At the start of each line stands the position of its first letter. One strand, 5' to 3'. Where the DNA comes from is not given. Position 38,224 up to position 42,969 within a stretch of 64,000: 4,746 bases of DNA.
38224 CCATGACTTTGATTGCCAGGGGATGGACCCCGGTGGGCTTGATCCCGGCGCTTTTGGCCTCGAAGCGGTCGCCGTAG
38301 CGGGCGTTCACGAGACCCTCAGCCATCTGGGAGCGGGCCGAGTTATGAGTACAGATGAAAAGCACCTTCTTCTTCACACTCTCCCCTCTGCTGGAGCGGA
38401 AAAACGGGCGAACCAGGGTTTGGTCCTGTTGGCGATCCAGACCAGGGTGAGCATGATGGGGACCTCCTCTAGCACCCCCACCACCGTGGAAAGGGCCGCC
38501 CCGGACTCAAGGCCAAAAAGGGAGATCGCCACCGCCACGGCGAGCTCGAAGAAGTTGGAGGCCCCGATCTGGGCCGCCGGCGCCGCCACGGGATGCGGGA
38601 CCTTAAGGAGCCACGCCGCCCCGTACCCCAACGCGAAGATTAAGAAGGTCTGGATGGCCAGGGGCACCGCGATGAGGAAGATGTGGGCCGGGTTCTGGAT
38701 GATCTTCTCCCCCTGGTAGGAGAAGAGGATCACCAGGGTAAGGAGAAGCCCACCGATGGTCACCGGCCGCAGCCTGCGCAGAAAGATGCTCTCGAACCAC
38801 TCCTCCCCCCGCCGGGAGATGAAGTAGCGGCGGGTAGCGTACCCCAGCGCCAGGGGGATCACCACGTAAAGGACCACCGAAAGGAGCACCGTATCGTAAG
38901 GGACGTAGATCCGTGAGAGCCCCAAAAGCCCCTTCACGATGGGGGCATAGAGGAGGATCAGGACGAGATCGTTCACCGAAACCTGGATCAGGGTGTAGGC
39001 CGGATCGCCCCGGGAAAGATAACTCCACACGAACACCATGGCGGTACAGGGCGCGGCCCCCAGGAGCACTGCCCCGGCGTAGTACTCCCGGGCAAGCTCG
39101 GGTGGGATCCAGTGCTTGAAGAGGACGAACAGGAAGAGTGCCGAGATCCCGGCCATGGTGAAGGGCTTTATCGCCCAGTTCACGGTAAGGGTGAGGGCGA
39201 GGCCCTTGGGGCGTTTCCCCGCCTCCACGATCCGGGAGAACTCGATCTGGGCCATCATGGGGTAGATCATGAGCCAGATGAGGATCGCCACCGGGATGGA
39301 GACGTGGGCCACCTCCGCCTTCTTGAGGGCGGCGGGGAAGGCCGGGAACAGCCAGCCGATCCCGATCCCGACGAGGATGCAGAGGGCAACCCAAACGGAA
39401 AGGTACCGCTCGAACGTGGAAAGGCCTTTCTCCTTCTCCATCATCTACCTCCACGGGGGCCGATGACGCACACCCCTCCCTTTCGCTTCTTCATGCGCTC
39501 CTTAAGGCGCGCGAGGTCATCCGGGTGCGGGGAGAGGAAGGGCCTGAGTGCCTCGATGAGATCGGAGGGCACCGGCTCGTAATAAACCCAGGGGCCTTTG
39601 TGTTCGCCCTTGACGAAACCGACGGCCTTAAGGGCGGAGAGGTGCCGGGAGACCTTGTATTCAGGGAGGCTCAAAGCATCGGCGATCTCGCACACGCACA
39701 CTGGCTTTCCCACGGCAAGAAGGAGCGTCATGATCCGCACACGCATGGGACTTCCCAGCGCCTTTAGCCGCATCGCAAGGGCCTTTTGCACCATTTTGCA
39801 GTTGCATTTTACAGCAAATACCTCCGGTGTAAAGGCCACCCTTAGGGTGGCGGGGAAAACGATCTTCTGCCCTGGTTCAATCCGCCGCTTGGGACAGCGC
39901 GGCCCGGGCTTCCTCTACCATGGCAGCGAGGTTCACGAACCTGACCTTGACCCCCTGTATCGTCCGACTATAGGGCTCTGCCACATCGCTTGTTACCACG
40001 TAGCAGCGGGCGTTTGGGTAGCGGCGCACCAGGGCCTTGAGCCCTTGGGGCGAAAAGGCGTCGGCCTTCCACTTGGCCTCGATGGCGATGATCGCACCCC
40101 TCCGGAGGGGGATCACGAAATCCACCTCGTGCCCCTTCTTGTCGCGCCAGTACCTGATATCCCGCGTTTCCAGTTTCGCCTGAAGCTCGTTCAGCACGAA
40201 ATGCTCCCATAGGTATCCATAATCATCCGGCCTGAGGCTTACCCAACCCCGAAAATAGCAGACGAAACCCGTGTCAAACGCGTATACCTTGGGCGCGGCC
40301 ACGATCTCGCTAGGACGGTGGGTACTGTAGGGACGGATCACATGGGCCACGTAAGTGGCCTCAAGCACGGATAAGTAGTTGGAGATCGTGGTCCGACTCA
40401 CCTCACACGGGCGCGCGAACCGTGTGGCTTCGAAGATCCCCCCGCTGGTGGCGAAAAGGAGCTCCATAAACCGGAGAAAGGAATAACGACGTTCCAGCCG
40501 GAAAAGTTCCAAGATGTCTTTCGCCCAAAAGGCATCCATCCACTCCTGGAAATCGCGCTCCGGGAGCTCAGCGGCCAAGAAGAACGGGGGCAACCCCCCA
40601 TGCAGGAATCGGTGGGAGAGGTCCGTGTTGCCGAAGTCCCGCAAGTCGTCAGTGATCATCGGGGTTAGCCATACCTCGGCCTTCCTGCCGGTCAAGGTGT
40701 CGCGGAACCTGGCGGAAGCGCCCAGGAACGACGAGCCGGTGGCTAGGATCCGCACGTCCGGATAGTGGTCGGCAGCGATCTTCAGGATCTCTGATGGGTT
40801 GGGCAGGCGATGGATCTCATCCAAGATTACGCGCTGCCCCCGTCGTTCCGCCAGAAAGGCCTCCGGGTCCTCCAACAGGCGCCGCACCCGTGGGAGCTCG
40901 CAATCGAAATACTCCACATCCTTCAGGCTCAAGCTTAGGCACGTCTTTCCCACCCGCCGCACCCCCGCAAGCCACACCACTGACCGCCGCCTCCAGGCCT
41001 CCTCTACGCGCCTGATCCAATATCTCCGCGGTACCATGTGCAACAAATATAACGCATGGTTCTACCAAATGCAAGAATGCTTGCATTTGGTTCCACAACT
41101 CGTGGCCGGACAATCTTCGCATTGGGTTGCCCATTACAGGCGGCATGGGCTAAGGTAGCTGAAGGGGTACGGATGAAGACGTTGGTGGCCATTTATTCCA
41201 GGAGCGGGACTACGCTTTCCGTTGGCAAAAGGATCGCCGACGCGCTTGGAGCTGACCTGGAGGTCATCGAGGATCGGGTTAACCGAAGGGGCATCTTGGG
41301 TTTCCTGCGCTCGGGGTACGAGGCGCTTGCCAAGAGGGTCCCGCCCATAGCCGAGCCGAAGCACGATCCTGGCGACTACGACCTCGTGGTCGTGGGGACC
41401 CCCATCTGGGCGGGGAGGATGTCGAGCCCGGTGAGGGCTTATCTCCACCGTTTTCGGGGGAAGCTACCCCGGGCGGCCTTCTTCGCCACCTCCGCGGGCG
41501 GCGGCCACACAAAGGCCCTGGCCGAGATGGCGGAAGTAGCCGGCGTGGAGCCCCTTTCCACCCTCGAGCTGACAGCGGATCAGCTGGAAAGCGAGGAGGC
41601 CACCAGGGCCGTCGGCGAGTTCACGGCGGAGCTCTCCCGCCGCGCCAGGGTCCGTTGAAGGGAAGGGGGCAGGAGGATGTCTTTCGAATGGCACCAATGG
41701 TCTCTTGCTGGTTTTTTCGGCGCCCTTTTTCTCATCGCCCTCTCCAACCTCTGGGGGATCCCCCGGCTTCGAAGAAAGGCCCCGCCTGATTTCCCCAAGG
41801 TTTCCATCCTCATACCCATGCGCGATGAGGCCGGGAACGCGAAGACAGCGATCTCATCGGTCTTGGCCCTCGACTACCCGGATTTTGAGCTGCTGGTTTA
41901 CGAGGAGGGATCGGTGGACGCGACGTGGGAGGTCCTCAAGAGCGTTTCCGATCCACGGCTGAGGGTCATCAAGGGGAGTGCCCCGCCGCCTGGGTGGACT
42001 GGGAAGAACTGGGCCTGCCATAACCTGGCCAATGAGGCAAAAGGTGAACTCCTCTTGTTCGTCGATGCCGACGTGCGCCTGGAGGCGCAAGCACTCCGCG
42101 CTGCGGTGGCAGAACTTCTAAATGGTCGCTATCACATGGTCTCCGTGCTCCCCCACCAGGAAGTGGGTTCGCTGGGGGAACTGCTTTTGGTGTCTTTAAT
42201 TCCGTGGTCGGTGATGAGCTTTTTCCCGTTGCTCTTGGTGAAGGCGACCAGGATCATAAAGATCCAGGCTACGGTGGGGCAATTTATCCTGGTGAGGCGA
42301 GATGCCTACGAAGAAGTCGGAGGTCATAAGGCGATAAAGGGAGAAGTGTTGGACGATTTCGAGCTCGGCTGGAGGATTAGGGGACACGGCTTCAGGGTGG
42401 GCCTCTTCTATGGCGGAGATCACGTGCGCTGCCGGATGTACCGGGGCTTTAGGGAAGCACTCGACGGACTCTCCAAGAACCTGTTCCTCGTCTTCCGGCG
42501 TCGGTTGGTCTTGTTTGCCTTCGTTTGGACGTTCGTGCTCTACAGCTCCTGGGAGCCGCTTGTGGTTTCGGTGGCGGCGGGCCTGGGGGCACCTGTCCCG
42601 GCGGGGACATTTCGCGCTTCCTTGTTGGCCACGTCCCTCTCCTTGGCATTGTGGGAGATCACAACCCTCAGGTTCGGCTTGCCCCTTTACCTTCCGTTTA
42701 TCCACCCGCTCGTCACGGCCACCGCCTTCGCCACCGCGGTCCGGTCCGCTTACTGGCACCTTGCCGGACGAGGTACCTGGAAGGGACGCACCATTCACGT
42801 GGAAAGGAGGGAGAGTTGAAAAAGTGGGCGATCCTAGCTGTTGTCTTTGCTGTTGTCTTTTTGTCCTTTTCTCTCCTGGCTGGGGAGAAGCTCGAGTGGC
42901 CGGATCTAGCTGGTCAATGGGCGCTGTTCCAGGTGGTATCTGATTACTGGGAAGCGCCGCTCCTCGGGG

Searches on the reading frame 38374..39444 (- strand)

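Call 76: search_protein_families(library=pfam, proteins=[window:38374-39444:-], max_evalue=0.00001)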
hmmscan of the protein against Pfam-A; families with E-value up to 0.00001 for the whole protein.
window:38374-39444:- (356 aa): 2 families
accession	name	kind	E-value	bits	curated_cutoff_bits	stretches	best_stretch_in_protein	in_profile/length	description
PF01758.21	SBF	-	9.9e-40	136.7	24.3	1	53-250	1-190/191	Sodium Bile acid symporter family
PF13593.11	SBF_like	-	1.4e-08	34.8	25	1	18-325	2-295/313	SBF-like CPA transporter family (DUF4137)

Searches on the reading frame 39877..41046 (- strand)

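Call 76: search_protein_families(library=pfam, proteins=[window:39877-41046:-], max_evalue=0.00001)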
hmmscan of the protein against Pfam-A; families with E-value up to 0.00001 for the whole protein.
window:39877-41046:- (389 aa): 2 families
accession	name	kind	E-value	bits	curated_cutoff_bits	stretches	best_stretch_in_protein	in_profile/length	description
PF13635.12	DUF4143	-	3.9e-32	111.6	28.1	1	176-326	2-159/160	Domain of unknown function (DUF4143)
PF13173.12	AAA_14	-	1.7e-18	67.3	27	1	21-131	2-124/129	AAA domain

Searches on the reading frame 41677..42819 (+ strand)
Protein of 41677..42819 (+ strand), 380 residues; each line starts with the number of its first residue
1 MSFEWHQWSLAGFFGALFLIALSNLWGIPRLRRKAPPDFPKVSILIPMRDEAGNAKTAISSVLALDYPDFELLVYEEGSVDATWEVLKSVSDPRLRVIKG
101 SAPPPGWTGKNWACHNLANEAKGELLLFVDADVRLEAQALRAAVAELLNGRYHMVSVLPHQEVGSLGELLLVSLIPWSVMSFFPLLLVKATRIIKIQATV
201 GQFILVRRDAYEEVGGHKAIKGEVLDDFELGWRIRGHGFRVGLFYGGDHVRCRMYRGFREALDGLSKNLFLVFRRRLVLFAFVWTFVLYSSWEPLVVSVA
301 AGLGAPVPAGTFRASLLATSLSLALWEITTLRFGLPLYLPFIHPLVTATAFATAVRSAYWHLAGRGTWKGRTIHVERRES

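Call 76: search_protein_families(library=pfam, proteins=[window:41677-42819:+], max_evalue=0.00001)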
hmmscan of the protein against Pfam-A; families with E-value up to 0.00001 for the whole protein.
window:41677-42819:+ (380 aa): 5 families
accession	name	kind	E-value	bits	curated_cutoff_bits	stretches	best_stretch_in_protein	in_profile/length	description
PF00535.33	Glycos_transf_2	-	1.7e-17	64.3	23.3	1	43-214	1-167/168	Glycosyl transferase family 2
PF13506.12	Glyco_transf_21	-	3.5e-15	56.3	21.7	1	101-243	9-146/174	Glycosyl transferase family 21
PF13641.12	Glyco_tranf_2_3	-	2.1e-13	51.2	27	1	40-243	1-203/230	Glycosyltransferase like family 2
PF10111.15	Glyco_tranf_2_2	-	2.4e-10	40.8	27.3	1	44-268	2-238/276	Glycosyltransferase like family 2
PF13632.12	Glyco_trans_2_3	-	4.9e-06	26.9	27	0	127-291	3-168/198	Glycosyl transferase family group 2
